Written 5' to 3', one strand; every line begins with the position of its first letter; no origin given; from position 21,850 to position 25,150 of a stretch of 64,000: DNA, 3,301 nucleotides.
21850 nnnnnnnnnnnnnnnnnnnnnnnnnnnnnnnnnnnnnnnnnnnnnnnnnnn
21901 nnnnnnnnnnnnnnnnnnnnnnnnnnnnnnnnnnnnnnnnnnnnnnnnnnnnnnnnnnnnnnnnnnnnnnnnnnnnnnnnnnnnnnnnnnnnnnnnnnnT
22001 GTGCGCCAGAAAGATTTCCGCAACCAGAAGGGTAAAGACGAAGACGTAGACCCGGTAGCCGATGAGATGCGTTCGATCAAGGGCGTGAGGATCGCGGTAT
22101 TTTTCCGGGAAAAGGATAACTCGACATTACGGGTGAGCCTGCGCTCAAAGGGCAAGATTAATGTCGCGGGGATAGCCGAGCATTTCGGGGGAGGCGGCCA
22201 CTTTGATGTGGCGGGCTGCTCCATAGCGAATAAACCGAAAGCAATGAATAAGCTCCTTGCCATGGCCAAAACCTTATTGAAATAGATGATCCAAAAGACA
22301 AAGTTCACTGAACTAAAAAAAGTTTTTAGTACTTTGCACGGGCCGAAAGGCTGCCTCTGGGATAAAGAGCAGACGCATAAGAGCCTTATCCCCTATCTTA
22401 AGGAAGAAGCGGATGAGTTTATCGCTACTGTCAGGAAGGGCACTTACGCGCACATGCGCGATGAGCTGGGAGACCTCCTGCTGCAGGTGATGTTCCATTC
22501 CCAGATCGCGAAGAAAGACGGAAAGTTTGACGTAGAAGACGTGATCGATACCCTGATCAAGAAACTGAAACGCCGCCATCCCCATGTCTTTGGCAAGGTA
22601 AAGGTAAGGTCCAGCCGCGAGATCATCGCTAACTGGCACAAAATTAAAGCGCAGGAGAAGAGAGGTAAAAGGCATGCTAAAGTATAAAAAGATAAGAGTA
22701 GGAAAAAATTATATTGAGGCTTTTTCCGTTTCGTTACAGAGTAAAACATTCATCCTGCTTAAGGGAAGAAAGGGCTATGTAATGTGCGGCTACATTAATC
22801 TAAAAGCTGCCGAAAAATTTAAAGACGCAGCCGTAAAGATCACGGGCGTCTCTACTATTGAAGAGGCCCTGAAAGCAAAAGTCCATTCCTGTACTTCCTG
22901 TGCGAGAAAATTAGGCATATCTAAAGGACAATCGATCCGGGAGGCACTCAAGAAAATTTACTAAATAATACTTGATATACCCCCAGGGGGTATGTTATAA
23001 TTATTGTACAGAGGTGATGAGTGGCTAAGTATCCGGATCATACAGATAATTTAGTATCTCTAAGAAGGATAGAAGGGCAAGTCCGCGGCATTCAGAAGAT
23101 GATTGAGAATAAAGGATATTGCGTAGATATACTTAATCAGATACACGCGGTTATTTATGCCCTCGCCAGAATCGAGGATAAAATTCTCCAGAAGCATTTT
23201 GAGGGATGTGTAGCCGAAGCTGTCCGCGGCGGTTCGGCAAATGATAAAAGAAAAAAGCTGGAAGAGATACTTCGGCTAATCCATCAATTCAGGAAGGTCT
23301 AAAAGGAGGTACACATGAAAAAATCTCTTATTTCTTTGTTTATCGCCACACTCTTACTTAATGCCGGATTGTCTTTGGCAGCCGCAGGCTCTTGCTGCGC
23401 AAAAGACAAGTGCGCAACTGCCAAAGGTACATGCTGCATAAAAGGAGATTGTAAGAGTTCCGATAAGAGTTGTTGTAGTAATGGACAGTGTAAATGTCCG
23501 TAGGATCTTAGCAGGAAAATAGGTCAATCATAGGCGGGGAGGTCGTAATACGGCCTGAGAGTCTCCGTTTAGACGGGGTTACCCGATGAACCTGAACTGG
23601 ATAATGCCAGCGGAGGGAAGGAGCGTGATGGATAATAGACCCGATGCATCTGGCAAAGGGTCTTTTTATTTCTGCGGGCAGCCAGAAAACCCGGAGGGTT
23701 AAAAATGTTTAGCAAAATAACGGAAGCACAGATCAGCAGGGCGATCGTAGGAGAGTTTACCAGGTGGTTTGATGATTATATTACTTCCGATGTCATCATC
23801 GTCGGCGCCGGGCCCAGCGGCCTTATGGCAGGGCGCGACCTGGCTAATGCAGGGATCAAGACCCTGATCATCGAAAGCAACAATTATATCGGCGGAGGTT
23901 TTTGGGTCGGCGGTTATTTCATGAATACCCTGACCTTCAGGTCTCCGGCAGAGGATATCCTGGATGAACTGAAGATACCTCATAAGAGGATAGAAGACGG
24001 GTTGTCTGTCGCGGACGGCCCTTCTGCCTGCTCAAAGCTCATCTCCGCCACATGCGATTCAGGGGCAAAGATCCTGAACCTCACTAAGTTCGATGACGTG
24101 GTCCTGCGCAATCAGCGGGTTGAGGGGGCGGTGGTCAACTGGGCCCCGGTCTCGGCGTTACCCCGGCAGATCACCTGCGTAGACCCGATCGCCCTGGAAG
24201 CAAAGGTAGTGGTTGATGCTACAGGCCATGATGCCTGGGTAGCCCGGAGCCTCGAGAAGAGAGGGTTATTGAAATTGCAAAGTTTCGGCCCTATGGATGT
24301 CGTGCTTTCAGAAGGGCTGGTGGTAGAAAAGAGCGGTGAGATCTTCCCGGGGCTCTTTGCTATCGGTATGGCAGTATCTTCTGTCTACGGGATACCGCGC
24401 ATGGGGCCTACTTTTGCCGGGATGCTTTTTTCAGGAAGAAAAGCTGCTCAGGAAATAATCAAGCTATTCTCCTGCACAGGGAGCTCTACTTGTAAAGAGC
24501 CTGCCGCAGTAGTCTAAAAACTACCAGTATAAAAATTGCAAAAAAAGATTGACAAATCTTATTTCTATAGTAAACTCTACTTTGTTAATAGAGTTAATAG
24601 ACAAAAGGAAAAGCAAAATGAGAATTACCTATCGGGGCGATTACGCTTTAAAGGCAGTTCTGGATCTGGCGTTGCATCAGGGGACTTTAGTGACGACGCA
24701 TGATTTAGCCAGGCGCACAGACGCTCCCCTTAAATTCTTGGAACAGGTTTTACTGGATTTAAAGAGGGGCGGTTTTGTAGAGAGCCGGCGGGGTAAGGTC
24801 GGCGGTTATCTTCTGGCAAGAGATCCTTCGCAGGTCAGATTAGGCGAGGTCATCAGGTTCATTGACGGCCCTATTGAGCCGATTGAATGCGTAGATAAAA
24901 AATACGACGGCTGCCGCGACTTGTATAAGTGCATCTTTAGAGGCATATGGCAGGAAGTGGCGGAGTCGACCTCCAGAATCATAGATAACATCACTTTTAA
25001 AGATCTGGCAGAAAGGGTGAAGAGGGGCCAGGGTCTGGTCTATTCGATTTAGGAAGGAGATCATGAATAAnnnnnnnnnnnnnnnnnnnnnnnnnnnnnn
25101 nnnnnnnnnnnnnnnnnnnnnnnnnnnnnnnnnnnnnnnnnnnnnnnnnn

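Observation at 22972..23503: CsoR repressor with a textbook GC-palindrome operator controlling a secreted 13-Cys mini-protein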

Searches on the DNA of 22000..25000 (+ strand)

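Call 6: search_rna_families(source=window, start=22000, end=25000, threshold=gathering)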
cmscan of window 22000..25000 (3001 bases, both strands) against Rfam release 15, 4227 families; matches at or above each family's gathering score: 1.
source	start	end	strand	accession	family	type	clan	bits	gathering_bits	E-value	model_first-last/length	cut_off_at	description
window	23525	23635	+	RF00059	TPP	Cis-reg; riboswitch;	-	59.9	54.3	1.5e-10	1-105/105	no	TPP riboswitch aptamer (THI element)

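Call 66: search_rna_families(sources=[L164, L168, L172, L174, L176, L166, L170], threshold=gathering)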
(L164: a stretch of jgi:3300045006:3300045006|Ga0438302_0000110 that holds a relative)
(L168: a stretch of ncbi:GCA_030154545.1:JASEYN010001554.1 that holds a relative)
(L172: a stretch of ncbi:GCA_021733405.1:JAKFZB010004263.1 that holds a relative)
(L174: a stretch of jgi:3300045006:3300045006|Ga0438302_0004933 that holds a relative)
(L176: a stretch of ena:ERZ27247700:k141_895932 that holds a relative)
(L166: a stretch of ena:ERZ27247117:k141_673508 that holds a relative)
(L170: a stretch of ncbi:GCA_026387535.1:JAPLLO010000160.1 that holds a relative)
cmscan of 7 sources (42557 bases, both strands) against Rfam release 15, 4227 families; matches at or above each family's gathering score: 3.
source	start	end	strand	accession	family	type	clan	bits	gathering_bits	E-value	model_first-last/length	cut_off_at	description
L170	1373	1446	+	RF00005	tRNA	Gene; tRNA;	CL00001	71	29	1.1e-13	1-71/71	no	tRNA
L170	2164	2239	+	RF00005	tRNA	Gene; tRNA;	CL00001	58.9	29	2.4e-10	1-71/71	no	tRNA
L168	5502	5580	+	RF01051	c-di-GMP-I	Cis-reg; riboswitch;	CL00126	58.8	35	4.1e-09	1-87/87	no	c-di-GMP-I riboswitch aptamer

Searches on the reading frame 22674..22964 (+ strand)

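Call 5: search_protein_families(library=pfam, proteins=[window:22674-22964:+], max_evalue=1)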
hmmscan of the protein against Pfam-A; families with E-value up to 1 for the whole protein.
window:22674-22964:+ (96 aa): 2 families
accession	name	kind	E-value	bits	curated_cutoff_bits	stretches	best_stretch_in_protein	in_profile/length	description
PF08827.16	DUF1805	-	1.7e-19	70.3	29.5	1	37-94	1-63/64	Domain of unknown function (DUF1805)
PF00817.25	IMS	-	0.068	13.5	23.2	1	65-94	31-58/148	impB/mucB/samB family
